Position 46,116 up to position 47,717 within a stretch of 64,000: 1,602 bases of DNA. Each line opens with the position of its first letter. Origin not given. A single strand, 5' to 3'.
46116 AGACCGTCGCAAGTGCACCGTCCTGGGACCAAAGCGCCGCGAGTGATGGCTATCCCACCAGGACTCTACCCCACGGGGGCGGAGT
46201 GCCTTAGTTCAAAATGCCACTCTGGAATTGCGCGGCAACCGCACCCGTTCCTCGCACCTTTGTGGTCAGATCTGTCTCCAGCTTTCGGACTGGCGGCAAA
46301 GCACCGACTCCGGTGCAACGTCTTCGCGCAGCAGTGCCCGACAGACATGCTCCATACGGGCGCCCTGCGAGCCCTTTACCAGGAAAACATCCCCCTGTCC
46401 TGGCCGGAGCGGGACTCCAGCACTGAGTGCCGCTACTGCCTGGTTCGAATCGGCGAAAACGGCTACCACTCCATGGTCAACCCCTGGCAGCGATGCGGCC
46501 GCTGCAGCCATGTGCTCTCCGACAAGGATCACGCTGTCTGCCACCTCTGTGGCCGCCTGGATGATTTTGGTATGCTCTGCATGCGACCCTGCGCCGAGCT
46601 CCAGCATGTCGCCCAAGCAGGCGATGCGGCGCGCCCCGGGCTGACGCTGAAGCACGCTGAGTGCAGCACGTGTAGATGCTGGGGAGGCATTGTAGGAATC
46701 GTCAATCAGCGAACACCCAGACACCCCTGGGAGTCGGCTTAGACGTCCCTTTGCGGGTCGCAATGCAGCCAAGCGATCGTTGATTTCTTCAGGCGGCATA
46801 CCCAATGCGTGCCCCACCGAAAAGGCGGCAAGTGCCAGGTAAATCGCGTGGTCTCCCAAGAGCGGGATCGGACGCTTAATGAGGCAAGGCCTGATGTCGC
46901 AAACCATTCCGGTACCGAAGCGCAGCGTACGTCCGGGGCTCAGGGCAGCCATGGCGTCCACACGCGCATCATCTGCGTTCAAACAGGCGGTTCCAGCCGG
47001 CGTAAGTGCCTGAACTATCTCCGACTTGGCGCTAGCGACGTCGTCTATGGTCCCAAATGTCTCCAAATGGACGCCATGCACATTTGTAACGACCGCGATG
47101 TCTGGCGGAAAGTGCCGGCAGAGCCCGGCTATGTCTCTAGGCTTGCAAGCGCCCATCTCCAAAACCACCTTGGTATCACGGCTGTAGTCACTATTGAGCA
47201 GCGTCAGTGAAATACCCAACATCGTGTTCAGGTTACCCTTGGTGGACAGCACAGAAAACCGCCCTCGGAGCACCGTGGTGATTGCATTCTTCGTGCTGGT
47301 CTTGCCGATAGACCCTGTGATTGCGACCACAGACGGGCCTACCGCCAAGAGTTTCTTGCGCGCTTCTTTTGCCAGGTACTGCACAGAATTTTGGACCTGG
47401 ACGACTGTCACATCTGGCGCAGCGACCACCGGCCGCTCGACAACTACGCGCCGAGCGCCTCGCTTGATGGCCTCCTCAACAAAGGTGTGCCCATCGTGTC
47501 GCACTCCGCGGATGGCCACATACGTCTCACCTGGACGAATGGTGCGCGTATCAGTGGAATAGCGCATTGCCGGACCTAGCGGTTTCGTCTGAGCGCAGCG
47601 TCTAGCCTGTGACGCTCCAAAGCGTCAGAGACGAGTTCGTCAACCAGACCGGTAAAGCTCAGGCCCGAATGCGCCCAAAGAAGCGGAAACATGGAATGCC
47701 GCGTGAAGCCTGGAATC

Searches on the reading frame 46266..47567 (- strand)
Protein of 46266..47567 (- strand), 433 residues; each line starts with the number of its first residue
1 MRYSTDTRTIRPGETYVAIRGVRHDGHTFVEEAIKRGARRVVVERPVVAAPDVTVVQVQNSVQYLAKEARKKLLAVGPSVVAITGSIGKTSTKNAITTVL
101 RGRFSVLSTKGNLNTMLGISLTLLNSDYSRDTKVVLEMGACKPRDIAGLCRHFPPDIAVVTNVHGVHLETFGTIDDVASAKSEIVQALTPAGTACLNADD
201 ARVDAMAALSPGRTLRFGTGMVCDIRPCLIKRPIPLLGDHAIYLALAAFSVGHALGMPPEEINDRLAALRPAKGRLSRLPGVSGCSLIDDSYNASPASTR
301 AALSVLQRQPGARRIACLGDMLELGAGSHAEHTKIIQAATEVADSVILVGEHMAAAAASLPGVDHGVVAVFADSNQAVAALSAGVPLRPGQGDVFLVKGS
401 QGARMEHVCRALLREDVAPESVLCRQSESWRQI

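Call 81: search_protein_families(library=ncbifam, proteins=[window:46266-47567:-], max_evalue=0.00001)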
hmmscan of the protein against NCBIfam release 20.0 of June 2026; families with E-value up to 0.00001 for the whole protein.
window:46266-47567:- (433 aa): 17 families
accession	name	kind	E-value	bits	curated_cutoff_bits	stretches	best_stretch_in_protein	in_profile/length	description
TIGR01143.1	murF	subfamily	1.9e-100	336.7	288.6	1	5-412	1-418/418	UDP-N-acetylmuramoyl-tripeptide--D-alanyl-D-alanine ligase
NF008896.0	PRK11929.1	equivalog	3.4e-89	299.9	1023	2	3-221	530-747/965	bifunctional UDP-N-acetylmuramoyl-L-alanyl-D-glutamate--2,6-diaminopimelate ligase MurE/UDP-N-acetylmuramoyl-tripeptide--D-alanyl-D-alanine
NF010693.0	PRK14093.1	equivalog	1.2e-64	218.7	544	2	4-226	32-259/479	UDP-N-acetylmuramoylalanyl-D-glutamyl-2,6-diaminopimelate--D-alanyl-D-alanine ligase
NF008041.0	PRK10773.1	equivalog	2.9e-62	210.9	551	2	4-202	28-223/453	UDP-N-acetylmuramoyl-tripeptide--D-alanyl-D-alanine ligase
NF008897.0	PRK11930.1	equivalog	4e-44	150.8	804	2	4-187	28-215/822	bifunctional UDP-N-acetylmuramoyl-tripeptide:D-alanyl-D-alanine ligase/alanine racemase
TIGR01085.1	murE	subfamily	1.7e-27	96.4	257.3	2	4-101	8-108/472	UDP-N-acetylmuramyl-tripeptide synthetase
NF001126.0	PRK00139.1-4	equivalog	1.9e-25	89.4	373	1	5-102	28-128/486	UDP-N-acetylmuramoyl-L-alanyl-D-glutamate--2,6-diaminopimelate ligase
NF001124.0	PRK00139.1-2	equivalog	4.2e-24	85.1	476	1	4-101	32-132/500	UDP-N-acetylmuramoyl-L-alanyl-D-glutamate--2,6-diaminopimelate ligase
TIGR01087.1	murD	equivalog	4.5e-22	78.7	211.95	1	62-381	94-403/441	UDP-N-acetylmuramoyl-L-alanine--D-glutamate ligase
NF001123.0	PRK00139.1-1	equivalog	7.3e-15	54.6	586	1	5-112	25-144/493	UDP-N-acetylmuramoyl-L-alanyl-D-glutamate--2,6-diaminopimelate ligase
NF053645.1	pMurC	equivalog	3.4e-13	49.1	560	1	72-206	96-230/492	pseudomurein biosynthesis peptide ligase pMurC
TIGR01082.1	murC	equivalog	8.9e-13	48.1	335.1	1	71-305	99-336/449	UDP-N-acetylmuramate--L-alanine ligase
NF010623.0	PRK14016.1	subfamily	4.1e-11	41.8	877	1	156-218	567-632/871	cyanophycin synthetase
NF053648.1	pMurE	equivalog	4.7e-11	42.1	600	1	154-280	189-325/464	pseudomurein biosynthesis peptide ligase pMurE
TIGR02068.2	cya_phycin_syn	equivalog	4.8e-10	38.1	850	1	156-209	566-621/862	cyanophycin synthetase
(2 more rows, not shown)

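Call 82: find_encoding_contigs(protein=window:46266-47567:-, flank=1000, max_places=4)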
Protein window:46266-47567:- (433 aa): no gene with exactly this product is on record in the collection.

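Call 84: find_homologous_proteins(query=window:46266-47567:-, max_evalue=1e-60)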
Query window:46266-47567:- (433 aa): 453 proteins with E <= 1e-60 among 8000 candidates; the best 120 are listed.
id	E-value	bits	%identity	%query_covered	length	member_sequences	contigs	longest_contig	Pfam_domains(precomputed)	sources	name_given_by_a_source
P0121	1.2e-277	939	100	100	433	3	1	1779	PF02875.27,PF08245.19,PF01225.31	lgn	-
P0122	1.9e-233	793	86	100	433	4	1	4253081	PF02875.27,PF08245.19,PF01225.31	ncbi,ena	-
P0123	2.7e-188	644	69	100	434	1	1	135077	PF02875.27,PF08245.19,PF01225.31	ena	-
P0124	1.3e-186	639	68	100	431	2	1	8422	PF02875.27,PF08245.19,PF01225.31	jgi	-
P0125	4.9e-171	587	66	100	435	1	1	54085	PF02875.27,PF08245.19,PF01225.31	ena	-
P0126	1.1e-169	583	65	100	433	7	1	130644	PF02875.27,PF08245.19,PF01225.31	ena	-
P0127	2.4e-162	559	67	90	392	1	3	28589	PF02875.27,PF08245.19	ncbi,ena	-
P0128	5.9e-157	541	60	100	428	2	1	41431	PF02875.27,PF08245.19,PF01225.31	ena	-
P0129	1.3e-152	527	63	96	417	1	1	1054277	PF02875.27,PF08245.19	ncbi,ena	-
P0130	2.4e-148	513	58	99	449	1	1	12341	PF02875.27,PF08245.19,PF01225.31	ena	-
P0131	2.9e-147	509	58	99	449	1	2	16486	PF02875.27,PF08245.19,PF01225.31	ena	-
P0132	1.1e-146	507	58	100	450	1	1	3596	PF02875.27,PF08245.19,PF01225.31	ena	-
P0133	6.0e-146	505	58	99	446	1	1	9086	PF02875.27,PF08245.19,PF01225.31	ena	-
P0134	1.2e-145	504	58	100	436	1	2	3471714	PF02875.27,PF08245.19,PF01225.31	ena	-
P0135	6.4e-145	501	59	100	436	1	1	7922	PF02875.27,PF08245.19,PF01225.31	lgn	-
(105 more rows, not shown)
